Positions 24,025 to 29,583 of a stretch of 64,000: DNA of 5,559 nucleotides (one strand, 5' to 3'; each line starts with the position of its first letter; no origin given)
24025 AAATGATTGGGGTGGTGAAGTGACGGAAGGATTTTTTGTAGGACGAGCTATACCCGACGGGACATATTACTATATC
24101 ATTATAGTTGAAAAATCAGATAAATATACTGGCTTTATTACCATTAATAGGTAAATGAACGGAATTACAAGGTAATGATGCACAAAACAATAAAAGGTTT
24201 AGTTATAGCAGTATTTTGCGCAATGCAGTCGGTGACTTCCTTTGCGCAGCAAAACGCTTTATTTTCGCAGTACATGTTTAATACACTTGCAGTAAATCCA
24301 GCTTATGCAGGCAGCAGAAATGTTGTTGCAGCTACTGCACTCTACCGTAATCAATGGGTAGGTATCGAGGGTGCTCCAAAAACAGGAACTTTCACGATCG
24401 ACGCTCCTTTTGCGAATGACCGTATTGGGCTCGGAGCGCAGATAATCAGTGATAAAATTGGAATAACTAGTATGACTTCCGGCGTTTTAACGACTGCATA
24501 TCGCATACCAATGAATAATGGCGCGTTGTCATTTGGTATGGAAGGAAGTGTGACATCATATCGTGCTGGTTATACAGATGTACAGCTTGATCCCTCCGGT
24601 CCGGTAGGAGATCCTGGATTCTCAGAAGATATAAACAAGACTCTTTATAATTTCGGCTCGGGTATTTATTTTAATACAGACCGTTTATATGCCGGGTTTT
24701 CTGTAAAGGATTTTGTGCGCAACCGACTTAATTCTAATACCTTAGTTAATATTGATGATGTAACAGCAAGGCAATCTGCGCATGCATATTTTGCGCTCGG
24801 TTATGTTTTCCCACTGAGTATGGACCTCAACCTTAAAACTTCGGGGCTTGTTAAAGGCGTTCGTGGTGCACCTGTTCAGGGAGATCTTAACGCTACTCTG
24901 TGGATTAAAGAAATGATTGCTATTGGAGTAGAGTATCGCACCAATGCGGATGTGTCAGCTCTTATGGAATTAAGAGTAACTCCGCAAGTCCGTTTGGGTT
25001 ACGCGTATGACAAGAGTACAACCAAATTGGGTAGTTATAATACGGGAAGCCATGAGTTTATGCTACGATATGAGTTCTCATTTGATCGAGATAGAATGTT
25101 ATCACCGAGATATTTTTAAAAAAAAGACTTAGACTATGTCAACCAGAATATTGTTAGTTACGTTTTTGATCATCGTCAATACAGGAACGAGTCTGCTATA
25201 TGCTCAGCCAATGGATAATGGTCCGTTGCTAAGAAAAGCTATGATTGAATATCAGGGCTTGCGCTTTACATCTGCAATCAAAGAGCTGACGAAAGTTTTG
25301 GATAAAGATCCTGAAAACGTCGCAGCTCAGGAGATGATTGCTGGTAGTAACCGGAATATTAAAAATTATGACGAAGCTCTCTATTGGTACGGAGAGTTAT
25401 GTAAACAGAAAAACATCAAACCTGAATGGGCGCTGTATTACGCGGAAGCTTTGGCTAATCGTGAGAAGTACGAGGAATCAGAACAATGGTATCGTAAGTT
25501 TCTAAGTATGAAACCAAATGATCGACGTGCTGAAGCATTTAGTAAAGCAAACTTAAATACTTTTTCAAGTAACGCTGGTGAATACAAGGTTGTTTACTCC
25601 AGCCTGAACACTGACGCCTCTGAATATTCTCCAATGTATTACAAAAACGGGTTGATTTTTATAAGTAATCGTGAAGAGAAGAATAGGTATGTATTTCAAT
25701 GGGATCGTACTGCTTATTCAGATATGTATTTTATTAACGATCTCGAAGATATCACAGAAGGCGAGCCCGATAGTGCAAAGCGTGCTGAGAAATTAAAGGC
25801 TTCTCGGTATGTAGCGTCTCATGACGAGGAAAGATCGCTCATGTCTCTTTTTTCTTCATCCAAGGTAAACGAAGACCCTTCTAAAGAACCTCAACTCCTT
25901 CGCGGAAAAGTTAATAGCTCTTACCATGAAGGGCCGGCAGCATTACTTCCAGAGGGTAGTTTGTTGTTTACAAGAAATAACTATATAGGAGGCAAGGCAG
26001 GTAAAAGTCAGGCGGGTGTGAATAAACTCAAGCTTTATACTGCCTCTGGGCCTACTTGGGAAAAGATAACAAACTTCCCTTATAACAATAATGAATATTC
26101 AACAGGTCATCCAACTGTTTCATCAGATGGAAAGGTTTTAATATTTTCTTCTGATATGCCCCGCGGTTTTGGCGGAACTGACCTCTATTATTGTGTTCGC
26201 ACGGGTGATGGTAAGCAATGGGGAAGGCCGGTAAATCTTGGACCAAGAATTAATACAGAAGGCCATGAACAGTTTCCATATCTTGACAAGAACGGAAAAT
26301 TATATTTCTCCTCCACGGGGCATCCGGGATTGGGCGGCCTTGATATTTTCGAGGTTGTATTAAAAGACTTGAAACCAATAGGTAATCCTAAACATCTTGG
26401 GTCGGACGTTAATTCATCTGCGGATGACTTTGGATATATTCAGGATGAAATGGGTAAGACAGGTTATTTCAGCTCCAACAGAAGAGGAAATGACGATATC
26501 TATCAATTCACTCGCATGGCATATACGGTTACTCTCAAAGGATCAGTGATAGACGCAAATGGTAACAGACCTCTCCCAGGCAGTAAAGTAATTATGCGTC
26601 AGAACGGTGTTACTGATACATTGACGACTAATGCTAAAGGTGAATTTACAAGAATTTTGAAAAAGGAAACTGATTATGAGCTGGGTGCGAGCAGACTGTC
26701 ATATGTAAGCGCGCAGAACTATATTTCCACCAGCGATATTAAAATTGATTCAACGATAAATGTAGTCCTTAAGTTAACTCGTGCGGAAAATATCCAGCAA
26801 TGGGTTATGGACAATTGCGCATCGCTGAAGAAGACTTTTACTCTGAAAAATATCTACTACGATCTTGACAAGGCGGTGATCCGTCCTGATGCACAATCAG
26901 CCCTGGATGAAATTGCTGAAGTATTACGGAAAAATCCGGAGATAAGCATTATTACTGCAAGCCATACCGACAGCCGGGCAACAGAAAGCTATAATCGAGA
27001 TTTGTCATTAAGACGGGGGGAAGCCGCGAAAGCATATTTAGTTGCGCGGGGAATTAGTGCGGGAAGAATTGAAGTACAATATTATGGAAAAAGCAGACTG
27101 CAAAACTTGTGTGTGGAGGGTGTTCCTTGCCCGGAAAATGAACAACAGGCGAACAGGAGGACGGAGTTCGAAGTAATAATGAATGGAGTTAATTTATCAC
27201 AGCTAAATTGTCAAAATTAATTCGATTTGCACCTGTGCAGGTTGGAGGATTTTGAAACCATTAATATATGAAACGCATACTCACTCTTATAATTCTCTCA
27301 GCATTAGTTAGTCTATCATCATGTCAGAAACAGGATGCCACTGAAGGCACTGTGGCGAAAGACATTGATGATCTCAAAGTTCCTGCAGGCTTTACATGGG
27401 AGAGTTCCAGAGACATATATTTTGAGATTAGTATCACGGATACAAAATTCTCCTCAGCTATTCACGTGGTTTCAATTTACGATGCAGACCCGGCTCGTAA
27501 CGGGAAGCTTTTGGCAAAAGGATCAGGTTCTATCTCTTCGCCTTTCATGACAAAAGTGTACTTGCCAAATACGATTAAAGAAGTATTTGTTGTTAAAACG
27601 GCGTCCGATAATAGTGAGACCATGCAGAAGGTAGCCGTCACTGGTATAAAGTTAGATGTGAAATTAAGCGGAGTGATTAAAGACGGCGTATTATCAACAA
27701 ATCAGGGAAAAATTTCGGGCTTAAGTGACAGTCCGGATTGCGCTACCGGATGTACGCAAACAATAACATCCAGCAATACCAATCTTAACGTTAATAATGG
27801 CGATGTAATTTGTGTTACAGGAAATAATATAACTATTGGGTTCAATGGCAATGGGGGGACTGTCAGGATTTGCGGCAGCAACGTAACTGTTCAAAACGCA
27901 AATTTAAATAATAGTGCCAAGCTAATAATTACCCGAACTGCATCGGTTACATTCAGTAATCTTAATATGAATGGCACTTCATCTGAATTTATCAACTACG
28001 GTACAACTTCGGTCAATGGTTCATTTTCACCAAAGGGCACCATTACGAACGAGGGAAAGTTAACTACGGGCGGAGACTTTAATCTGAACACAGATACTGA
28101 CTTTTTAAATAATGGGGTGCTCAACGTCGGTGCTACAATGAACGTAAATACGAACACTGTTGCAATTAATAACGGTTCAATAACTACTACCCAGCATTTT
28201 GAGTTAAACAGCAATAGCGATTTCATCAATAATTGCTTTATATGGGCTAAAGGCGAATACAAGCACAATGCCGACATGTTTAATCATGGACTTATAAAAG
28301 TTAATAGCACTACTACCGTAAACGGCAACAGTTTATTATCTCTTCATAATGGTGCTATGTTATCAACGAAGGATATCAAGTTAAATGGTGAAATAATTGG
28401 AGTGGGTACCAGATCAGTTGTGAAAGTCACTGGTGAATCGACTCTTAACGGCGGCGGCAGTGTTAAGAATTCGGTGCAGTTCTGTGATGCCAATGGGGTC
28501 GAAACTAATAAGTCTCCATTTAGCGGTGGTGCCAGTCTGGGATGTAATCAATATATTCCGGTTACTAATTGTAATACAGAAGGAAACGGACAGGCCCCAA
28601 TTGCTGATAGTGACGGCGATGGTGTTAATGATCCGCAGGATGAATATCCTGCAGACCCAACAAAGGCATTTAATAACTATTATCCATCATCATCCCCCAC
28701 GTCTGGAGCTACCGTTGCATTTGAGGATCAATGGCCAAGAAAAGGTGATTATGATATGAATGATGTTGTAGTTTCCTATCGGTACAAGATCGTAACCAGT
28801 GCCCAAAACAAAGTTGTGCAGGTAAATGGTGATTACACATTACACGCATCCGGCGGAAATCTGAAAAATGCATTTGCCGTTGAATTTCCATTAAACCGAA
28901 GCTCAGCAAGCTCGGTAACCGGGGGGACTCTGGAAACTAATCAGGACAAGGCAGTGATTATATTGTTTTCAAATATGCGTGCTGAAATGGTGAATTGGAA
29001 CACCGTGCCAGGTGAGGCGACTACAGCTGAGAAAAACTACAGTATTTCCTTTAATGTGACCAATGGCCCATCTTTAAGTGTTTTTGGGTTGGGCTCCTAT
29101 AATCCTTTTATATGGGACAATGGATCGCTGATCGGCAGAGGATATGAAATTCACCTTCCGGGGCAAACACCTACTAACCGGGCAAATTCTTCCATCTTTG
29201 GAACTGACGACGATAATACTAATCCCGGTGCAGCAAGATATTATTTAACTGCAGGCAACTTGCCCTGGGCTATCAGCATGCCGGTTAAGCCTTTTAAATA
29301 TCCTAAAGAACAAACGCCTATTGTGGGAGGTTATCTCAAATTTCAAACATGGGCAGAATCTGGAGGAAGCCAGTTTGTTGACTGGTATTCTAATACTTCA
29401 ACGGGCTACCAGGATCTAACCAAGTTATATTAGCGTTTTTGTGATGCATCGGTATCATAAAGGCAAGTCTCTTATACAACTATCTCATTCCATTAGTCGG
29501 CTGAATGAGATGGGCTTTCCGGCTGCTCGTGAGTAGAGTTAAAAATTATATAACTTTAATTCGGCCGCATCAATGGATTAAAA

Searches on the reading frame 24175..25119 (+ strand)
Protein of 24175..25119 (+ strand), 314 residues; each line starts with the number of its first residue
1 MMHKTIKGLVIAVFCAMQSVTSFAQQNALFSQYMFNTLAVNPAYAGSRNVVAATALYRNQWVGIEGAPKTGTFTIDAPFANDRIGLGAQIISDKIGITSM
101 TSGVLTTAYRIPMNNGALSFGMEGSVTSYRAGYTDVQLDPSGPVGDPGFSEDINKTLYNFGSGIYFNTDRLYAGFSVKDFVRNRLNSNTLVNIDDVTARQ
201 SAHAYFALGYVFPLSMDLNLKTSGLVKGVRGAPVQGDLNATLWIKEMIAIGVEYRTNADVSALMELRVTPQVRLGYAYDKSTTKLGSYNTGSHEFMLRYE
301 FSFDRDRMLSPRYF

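Call 30: search_protein_families(library=pfam, proteins=[window:24175-25119:+], max_evalue=0.00001)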
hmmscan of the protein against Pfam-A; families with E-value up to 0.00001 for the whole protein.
window:24175-25119:+ (314 aa): 1 family
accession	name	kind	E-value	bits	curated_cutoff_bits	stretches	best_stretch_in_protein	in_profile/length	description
PF11751.14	PorP_SprF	-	4.7e-71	240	22.3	1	23-299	2-273/273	Type IX secretion system membrane protein PorP/SprF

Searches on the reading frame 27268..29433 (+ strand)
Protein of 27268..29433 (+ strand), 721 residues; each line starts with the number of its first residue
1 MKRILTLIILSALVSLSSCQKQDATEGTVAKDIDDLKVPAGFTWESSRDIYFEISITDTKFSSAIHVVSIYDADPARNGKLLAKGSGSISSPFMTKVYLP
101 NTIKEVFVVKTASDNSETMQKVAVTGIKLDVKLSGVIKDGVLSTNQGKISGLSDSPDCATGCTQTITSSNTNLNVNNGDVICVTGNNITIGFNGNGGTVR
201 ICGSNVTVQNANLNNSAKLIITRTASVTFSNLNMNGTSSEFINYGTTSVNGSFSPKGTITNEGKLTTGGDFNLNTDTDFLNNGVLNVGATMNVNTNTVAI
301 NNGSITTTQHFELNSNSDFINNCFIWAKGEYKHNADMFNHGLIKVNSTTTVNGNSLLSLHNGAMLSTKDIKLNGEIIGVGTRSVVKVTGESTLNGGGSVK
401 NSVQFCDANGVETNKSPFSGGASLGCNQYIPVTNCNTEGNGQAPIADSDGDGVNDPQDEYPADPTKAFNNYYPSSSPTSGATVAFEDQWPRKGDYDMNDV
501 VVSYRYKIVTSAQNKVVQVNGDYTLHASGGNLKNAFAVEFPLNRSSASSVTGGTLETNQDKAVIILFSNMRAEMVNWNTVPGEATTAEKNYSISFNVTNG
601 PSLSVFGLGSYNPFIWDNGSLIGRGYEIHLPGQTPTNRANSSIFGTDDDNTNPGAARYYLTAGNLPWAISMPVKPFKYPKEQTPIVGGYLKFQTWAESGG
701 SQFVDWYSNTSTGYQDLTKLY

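Call 30: search_protein_families(library=pfam, proteins=[window:27268-29433:+], max_evalue=0.00001)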
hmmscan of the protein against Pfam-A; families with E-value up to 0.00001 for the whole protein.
window:27268-29433:+ (721 aa): 1 family
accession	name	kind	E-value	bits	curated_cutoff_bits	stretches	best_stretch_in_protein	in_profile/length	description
PF16130.10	DUF4842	-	1.9e-50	172.3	22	1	514-707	1-208/208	Domain of unknown function (DUF4842)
